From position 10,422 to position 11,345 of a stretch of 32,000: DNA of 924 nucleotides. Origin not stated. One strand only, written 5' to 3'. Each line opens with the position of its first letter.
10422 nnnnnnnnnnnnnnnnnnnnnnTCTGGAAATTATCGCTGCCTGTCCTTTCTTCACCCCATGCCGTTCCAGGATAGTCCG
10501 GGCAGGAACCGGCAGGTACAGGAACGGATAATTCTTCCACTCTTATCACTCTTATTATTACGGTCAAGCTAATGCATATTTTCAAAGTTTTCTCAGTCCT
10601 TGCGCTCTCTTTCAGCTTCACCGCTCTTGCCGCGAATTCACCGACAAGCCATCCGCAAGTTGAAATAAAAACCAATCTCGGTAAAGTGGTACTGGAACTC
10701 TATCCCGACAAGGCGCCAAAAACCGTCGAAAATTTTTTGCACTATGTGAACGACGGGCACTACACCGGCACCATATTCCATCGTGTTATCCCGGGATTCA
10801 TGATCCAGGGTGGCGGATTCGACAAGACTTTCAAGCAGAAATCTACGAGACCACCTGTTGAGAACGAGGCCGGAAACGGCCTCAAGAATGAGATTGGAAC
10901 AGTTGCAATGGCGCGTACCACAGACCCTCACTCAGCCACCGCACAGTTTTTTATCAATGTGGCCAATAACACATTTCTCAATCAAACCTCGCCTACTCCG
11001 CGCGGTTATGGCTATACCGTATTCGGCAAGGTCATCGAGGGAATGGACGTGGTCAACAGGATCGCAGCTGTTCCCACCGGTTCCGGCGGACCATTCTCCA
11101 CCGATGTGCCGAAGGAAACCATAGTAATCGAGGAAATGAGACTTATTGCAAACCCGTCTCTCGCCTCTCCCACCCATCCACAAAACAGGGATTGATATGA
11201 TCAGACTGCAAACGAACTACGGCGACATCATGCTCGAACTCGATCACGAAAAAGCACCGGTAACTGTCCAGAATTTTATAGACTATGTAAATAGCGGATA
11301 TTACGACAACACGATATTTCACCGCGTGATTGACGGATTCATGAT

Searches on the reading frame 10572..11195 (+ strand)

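Call 8: search_protein_families(library=pfam, proteins=[window:10572-11195:+], max_evalue=0.01)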
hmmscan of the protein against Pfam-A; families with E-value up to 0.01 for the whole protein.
window:10572-11195:+ (207 aa): 1 family
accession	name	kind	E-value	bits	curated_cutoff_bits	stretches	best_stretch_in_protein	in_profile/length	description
PF00160.26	Pro_isomerase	-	1.2e-49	169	21.7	1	30-189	2-157/159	Cyclophilin type peptidyl-prolyl cis-trans isomerase/CLD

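Call 9: search_protein_families(library=ncbifam, proteins=[window:10572-11195:+], max_evalue=0.01)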
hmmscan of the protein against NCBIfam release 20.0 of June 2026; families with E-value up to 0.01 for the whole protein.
window:10572-11195:+ (207 aa): 2 families
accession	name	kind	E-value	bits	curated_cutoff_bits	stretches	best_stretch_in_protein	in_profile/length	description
NF008151.0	PRK10903.1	equivalog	3.9e-65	218.9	308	1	7-191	10-188/190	peptidylprolyl isomerase A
NF008057.0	PRK10791.1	equivalog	4.1e-65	218.5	297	1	30-189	2-160/164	peptidylprolyl isomerase B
